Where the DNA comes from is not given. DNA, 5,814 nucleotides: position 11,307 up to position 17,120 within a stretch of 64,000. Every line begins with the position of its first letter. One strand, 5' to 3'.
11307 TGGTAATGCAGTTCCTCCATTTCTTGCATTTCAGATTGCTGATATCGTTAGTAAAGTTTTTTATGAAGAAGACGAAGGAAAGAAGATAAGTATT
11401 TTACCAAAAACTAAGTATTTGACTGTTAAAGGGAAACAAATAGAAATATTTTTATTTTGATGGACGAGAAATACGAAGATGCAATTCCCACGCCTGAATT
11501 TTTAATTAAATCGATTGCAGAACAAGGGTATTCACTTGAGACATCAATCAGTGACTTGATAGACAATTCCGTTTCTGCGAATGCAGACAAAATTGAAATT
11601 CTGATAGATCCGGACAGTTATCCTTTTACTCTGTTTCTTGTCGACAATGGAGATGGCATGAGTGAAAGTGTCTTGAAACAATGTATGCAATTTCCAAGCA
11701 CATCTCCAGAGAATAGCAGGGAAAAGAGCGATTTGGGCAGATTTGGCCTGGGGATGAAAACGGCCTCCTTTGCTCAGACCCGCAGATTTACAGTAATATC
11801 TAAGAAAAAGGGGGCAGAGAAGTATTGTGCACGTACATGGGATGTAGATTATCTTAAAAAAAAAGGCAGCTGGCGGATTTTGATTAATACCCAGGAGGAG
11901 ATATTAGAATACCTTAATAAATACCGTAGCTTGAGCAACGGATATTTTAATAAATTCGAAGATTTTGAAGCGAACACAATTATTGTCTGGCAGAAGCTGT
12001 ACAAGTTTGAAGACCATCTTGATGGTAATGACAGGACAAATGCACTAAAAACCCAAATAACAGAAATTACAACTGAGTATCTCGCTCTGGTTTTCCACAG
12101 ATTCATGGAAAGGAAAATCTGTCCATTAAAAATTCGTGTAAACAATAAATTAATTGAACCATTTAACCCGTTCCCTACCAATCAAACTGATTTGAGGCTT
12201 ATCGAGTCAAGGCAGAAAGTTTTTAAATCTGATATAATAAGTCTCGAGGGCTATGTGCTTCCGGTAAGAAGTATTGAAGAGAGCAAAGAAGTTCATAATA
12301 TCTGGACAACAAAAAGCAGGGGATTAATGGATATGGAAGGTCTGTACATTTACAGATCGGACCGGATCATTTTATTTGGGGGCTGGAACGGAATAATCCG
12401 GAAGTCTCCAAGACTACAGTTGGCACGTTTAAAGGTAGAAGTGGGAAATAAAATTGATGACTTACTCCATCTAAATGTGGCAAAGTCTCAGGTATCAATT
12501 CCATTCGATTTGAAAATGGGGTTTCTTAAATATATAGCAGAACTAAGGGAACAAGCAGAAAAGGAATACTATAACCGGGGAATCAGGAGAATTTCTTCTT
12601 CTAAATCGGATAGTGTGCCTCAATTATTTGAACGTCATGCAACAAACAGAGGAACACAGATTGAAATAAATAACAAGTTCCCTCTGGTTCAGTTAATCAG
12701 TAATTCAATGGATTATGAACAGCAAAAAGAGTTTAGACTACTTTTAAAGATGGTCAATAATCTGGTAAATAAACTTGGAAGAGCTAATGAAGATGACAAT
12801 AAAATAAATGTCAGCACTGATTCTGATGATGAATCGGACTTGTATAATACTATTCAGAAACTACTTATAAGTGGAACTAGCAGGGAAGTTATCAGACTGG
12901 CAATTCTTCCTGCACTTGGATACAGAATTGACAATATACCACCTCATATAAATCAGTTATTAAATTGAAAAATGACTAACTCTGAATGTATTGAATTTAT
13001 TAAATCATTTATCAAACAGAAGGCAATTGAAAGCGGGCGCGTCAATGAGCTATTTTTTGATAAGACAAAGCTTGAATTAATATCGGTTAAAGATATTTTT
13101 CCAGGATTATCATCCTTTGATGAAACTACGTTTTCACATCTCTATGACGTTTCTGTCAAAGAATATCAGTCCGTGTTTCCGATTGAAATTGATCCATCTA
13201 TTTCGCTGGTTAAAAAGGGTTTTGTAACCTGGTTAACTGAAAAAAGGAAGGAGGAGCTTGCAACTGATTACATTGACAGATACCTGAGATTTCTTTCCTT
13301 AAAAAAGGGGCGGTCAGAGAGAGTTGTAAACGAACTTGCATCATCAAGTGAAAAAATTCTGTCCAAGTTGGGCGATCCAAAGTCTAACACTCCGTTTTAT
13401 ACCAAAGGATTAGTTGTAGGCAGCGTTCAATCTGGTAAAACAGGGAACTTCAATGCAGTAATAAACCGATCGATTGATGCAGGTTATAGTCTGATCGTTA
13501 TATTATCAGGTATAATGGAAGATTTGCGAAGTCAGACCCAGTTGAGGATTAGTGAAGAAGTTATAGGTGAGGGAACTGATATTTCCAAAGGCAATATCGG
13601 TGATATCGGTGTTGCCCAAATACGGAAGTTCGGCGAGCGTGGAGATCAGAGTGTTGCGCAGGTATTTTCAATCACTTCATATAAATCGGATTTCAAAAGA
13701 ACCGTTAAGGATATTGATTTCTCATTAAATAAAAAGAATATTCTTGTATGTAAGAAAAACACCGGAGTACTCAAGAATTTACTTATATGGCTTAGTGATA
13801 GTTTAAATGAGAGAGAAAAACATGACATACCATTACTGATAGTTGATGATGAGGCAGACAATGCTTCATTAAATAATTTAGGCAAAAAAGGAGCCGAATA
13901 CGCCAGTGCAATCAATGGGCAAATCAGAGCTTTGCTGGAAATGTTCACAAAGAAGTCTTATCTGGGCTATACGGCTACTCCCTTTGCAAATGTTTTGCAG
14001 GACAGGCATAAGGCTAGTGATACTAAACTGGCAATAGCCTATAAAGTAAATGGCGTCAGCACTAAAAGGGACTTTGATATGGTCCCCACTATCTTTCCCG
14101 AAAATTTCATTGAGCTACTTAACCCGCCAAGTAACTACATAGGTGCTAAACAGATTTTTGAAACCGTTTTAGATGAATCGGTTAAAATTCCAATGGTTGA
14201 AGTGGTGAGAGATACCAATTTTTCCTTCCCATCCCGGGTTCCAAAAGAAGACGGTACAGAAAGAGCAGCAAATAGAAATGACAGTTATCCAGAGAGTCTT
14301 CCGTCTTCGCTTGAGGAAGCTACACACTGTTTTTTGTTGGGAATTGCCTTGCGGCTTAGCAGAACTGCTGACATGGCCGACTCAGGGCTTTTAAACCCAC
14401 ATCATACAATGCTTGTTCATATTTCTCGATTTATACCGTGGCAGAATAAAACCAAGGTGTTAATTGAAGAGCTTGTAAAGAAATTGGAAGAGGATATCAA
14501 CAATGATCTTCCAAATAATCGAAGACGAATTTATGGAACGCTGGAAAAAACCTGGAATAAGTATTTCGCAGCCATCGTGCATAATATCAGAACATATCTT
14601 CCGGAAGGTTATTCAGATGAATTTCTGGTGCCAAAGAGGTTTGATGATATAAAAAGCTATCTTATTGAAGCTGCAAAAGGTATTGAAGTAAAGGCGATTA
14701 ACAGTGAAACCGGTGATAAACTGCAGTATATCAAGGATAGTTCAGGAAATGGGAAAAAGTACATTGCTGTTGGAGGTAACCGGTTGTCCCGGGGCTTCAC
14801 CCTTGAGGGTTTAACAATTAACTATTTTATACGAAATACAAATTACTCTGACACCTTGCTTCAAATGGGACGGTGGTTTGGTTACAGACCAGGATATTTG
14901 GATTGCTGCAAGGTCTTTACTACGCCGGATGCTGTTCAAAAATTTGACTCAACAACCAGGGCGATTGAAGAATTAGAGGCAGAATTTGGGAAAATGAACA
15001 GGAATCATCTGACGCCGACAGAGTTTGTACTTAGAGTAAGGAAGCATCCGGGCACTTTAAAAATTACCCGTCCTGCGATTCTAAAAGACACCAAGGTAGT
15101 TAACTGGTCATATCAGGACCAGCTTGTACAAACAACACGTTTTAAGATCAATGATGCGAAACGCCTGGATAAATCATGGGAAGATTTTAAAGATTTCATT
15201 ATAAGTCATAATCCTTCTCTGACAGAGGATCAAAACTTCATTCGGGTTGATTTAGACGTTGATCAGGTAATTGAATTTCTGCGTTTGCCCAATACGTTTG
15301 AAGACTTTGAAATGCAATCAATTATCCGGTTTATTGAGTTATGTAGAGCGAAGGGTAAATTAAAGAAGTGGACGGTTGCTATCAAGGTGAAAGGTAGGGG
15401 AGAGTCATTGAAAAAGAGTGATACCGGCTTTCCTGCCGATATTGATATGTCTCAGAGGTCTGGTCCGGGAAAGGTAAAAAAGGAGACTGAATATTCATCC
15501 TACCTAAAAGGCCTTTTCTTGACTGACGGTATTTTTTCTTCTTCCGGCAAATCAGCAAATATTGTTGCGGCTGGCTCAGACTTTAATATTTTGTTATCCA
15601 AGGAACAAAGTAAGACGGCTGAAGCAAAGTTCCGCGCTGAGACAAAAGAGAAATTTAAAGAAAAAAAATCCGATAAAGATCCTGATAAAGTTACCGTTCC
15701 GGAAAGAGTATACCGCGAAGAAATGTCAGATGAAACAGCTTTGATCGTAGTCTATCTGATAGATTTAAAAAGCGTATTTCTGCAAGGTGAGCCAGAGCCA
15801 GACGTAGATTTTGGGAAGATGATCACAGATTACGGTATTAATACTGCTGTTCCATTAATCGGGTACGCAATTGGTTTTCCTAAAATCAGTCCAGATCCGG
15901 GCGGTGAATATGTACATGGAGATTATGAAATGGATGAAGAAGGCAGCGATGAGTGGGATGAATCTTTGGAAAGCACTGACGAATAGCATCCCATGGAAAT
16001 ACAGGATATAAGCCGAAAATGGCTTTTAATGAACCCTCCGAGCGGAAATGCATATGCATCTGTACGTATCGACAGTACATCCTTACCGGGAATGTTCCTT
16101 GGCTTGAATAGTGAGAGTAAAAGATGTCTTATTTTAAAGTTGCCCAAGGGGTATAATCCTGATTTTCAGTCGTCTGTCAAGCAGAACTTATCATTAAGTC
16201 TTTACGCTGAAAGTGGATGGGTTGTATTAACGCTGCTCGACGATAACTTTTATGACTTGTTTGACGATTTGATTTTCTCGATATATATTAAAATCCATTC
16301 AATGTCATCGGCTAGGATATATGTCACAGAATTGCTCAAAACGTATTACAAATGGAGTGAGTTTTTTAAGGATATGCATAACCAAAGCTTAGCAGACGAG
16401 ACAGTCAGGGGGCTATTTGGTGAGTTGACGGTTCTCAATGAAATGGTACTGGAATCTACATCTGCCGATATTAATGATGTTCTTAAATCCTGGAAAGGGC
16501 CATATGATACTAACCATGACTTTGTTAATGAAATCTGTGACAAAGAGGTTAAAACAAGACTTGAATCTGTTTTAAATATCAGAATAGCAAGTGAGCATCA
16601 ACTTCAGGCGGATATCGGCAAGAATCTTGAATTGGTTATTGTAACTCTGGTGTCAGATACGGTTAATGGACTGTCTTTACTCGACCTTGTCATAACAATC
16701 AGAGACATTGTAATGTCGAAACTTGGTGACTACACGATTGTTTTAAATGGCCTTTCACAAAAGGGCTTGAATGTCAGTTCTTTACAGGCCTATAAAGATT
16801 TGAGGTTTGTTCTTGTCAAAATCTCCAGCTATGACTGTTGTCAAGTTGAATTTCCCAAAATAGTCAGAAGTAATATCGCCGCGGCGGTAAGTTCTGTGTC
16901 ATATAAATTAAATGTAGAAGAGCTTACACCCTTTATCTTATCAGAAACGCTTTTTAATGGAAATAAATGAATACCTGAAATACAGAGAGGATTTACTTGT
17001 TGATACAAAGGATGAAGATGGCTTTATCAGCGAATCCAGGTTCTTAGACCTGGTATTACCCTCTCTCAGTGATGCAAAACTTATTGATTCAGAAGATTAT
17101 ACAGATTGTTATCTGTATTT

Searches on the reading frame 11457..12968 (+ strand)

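Call 49: search_protein_families(library=pfam, proteins=[window:11457-12968:+], max_evalue=0.001)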
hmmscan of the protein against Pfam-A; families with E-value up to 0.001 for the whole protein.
window:11457-12968:+ (503 aa): 2 families
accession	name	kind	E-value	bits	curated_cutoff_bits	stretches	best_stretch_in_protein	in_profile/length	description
PF13589.12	HATPase_c_3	-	1.1e-29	103.7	25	1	25-149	1-124/137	Histidine kinase-, DNA gyrase B-, and HSP90-like ATPase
PF02518.31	HATPase_c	-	1.3e-05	26.1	26.4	1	27-103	6-80/111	Histidine kinase-, DNA gyrase B-, and HSP90-like ATPase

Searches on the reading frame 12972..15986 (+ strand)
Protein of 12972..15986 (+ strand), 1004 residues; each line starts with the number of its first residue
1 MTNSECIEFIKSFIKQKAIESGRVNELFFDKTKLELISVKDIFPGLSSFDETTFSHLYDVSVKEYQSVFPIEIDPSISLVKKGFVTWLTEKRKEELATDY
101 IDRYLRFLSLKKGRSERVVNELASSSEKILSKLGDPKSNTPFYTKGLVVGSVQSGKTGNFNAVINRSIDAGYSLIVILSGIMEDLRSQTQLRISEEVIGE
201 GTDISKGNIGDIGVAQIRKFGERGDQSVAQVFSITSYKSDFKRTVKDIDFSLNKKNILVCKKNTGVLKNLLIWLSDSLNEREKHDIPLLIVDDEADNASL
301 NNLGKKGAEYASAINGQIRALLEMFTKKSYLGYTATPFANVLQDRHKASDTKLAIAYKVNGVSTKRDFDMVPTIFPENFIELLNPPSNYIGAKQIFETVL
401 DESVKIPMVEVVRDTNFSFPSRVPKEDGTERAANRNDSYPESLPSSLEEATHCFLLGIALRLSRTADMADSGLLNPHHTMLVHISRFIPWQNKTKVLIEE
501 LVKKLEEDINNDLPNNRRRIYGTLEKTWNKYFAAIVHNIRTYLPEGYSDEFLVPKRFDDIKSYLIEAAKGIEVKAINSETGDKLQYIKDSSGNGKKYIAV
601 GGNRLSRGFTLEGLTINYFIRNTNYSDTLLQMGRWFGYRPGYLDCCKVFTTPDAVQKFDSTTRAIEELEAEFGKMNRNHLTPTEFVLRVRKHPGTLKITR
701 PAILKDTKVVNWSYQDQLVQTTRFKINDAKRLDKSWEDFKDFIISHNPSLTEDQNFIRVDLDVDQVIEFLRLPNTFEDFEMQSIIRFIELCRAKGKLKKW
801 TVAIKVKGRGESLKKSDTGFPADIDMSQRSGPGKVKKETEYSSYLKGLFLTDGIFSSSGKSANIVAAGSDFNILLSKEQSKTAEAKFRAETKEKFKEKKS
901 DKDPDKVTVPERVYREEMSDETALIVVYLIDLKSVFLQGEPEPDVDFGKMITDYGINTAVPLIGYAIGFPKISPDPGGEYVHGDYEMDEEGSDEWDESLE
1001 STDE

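Call 49: search_protein_families(library=pfam, proteins=[window:12972-15986:+], max_evalue=0.001)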
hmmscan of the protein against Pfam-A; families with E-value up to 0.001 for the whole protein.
window:12972-15986:+ (1004 aa): 1 family
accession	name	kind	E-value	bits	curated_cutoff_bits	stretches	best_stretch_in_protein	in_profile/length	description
PF10593.14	Z1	-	1.8e-70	237.5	25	1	446-695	1-227/228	Z1 domain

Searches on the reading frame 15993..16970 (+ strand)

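Call 3: search_protein_families(library=pfam, proteins=[window:15993-16970:+], max_evalue=0.01)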
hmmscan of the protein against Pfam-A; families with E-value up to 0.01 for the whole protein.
window:15993-16970:+ (325 aa): 1 family
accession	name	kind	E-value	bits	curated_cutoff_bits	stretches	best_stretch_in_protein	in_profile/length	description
PF14390.12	DUF4420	-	7.4e-41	140.8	27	1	9-308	4-305/306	Putative PD-(D/E)XK family member, (DUF4420)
